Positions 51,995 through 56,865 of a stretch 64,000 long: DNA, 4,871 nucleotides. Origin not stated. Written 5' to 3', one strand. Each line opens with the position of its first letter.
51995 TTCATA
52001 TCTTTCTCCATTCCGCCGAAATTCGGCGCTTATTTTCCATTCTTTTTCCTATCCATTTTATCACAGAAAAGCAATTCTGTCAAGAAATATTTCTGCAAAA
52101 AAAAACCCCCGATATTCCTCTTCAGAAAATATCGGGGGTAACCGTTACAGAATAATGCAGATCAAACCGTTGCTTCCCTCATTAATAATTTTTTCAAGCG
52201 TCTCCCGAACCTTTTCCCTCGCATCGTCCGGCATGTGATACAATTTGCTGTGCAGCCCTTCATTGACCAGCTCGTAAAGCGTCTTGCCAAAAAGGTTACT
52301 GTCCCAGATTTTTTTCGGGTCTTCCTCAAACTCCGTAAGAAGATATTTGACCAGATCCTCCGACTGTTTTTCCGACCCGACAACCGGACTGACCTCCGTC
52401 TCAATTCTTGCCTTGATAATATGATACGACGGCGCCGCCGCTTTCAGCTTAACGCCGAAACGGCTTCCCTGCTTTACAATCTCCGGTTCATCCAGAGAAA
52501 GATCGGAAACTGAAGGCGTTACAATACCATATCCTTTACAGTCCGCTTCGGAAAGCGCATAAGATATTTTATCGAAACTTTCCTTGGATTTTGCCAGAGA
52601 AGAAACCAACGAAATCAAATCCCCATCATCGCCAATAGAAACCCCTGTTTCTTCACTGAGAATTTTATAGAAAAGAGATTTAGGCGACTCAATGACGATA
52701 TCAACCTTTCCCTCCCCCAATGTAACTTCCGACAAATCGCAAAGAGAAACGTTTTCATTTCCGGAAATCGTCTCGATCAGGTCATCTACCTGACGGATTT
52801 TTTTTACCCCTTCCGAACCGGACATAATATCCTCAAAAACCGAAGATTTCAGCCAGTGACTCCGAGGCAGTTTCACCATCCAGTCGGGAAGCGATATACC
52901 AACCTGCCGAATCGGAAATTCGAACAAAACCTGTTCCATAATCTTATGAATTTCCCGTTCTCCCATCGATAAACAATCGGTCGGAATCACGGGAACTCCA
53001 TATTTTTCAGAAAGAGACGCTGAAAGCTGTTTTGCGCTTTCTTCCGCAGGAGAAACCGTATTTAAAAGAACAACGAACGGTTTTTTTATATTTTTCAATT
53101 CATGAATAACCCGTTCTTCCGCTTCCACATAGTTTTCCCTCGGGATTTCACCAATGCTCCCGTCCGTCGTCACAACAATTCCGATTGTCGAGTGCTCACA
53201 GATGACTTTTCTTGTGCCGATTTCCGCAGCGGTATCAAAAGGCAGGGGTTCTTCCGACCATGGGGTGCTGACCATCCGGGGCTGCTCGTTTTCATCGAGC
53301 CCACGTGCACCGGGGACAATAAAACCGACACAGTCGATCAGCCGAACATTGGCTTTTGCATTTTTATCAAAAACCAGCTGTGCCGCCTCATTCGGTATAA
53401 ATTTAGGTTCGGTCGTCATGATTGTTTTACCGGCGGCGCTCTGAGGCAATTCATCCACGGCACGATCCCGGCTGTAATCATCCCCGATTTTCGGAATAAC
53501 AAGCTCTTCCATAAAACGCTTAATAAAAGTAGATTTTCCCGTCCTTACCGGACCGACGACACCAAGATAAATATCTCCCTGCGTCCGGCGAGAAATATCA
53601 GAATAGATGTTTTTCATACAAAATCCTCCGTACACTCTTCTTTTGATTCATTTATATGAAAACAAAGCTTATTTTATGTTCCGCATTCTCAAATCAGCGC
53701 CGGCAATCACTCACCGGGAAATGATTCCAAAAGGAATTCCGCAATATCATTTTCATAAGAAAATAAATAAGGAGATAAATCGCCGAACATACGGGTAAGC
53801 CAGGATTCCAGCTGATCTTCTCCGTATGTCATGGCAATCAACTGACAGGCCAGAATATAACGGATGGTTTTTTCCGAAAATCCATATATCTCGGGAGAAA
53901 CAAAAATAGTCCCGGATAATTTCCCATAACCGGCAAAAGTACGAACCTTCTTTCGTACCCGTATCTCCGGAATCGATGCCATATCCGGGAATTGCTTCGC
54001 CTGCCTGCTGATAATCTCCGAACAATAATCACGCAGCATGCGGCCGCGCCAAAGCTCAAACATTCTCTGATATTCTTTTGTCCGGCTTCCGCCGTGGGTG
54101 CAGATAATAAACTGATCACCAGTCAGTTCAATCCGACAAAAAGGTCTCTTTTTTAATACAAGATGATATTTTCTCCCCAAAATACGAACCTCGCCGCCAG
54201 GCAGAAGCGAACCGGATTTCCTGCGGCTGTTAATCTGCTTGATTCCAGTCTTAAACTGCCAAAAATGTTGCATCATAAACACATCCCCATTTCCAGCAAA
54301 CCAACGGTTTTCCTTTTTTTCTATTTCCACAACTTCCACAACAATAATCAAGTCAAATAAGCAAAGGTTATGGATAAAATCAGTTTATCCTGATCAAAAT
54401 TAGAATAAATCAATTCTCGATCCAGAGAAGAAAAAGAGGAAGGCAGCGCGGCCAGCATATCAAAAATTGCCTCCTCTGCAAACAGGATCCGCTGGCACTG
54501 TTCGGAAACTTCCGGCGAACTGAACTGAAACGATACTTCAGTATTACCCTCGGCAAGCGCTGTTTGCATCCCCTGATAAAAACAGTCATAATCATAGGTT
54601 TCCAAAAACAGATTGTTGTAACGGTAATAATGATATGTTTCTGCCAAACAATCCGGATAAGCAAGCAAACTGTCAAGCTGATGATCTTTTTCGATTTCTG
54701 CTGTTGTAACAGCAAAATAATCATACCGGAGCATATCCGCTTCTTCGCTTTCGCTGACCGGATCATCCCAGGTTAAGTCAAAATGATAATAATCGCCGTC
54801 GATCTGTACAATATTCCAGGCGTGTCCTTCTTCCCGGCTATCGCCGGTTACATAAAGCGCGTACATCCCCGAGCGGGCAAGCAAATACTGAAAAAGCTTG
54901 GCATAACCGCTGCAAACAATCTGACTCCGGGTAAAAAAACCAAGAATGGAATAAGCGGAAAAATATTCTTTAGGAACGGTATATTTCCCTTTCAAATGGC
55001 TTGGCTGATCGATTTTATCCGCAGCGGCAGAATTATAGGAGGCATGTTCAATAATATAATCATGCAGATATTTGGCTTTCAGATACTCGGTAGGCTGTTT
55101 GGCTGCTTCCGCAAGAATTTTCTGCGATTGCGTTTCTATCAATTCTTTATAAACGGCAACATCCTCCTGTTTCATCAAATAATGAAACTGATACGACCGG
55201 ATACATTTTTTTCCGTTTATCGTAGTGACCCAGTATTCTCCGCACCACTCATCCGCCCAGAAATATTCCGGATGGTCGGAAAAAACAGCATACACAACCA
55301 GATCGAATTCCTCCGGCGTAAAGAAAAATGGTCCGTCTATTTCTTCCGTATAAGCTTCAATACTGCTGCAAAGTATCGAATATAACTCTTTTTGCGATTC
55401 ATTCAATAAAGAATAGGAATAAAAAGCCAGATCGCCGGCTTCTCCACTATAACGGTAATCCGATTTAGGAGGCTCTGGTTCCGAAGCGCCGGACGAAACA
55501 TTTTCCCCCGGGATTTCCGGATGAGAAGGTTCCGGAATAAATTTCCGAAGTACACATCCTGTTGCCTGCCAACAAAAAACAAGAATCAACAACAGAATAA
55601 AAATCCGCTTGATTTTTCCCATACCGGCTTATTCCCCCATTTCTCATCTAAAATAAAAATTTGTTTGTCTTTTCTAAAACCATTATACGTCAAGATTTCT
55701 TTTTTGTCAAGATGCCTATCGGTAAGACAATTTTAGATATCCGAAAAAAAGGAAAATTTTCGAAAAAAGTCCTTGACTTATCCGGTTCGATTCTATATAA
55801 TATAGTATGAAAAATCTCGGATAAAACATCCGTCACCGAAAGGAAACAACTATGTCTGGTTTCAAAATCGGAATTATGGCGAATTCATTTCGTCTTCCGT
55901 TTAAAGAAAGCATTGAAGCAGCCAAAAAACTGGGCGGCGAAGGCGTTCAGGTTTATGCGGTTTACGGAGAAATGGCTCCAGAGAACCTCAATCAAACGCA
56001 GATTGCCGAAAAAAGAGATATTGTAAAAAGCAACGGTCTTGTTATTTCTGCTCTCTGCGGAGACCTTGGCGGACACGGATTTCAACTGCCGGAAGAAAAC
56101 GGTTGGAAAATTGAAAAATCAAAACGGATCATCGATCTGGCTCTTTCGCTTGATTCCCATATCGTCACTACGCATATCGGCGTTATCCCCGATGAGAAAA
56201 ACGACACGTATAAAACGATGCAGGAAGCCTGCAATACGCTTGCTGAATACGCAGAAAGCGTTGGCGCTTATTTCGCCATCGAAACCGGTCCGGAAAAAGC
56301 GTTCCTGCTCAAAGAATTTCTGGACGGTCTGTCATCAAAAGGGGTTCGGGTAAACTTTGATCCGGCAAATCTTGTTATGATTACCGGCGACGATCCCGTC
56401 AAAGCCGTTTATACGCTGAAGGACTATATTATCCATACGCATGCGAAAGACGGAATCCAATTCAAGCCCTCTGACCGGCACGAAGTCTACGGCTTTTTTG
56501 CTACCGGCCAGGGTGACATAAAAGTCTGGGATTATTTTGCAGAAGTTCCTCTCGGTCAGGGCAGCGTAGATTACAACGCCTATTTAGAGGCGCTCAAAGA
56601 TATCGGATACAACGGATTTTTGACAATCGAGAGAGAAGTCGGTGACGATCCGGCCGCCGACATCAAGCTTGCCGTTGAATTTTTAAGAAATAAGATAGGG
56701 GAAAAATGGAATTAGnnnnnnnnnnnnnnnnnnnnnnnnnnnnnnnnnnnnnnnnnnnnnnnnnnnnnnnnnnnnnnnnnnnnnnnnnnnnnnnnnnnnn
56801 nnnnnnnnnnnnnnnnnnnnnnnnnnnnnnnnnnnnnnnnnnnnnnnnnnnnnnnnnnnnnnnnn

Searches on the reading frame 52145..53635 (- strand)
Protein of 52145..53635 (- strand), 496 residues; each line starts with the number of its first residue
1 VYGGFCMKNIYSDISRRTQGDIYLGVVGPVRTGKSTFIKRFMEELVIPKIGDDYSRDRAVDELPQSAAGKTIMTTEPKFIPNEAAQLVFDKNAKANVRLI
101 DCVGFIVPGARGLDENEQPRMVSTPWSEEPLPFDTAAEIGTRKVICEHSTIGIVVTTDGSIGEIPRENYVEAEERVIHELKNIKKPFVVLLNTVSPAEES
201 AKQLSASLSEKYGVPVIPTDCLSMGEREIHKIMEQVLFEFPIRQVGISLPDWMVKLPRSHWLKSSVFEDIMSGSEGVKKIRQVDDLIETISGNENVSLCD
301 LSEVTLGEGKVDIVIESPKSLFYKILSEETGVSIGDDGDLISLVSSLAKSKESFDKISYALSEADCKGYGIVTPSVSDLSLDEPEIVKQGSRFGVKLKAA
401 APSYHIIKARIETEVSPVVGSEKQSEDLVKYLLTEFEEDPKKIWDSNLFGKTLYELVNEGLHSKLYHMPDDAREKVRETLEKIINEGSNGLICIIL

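Call 12: search_protein_families(library=pfam, proteins=[window:52145-53635:-], max_evalue=0.01)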
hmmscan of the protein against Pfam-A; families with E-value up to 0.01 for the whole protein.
window:52145-53635:- (496 aa): 3 families
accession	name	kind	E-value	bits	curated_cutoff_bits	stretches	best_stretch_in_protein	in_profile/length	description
PF09547.16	SpoIVA_ATPase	-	1.2e-115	385.4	26.6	1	8-241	4-237/237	Stage IV sporulation protein A, ATPase domain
PF20438.3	SpoIVA_middle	-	1.3e-61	208.3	25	1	242-420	1-179/179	Stage IV sporulation protein A, middle domain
PF20439.3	SpoIVA_C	-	4.8e-36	123.2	25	1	421-496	1-76/76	Sporulation stage IV protein A, C-terminal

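Call 13: search_protein_families(library=ncbifam, proteins=[window:52145-53635:-], max_evalue=0.01)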
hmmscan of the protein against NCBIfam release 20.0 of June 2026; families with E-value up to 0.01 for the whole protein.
window:52145-53635:- (496 aa): 1 family
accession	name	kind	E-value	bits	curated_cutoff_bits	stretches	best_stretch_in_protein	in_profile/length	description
TIGR02836.1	spore_IV_A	equivalog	1.3e-214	713.7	459.9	1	9-496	5-492/492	stage IV sporulation protein A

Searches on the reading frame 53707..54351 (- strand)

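Call 12: search_protein_families(library=pfam, proteins=[window:53707-54351:-], max_evalue=0.01)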
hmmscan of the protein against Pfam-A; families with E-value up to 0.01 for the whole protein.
window:53707-54351:- (214 aa): 1 family
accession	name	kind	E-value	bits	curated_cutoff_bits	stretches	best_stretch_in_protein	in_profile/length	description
PF01863.23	YgjP-like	-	0.00029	21.3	26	1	42-168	48-171/207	YgjP-like, metallopeptidase domain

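Call 13: search_protein_families(library=ncbifam, proteins=[window:53707-54351:-], max_evalue=0.01)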
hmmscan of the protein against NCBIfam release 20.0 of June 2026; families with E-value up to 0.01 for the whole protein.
window:53707-54351:- (214 aa): 0 families

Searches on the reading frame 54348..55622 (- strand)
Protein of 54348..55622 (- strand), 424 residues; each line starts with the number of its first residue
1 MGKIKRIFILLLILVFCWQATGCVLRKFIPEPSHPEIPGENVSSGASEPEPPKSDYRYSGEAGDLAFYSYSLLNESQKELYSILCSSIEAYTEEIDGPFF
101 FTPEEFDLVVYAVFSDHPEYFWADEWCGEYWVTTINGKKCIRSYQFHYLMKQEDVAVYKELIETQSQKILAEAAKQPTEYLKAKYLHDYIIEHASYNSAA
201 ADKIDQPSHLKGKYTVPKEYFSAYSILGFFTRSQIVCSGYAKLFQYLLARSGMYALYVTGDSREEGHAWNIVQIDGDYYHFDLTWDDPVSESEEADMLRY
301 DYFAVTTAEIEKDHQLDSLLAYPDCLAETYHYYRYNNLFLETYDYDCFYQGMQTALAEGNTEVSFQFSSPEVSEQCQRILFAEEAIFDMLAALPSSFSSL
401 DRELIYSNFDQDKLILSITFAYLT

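Call 12: search_protein_families(library=pfam, proteins=[window:54348-55622:-], max_evalue=0.01)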
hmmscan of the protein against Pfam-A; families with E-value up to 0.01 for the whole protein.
window:54348-55622:- (424 aa): 2 families
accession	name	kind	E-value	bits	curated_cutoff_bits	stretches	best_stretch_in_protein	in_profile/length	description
PF01841.26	Transglut_core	-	8.5e-07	29.7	23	1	178-282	13-107/108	Transglutaminase-like superfamily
PF04473.18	DUF553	-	1.4e-05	25.1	20.5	1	168-283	4-113/140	Transglutaminase-like domain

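Call 13: search_protein_families(library=ncbifam, proteins=[window:54348-55622:-], max_evalue=0.01)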
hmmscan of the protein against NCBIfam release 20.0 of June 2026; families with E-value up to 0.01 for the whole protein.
window:54348-55622:- (424 aa): 1 family
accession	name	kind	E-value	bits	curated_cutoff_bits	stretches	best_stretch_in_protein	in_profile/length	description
NF045980.1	MAG6410_fam_LP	equivalog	7.8e-17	60.9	450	1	223-316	198-291/622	MAG6410 family transglutaminase-related lipoprotein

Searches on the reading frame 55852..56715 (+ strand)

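Call 35: search_protein_families(library=pfam, proteins=[window:55852-56715:+], max_evalue=0.001)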
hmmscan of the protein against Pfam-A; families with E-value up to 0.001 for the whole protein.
window:55852-56715:+ (287 aa): 1 family
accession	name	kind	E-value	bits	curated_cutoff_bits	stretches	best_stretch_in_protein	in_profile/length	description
PF01261.30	AP_endonuc_2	-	2.8e-34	119.4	31.1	1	21-280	1-248/249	Xylose isomerase-like TIM barrel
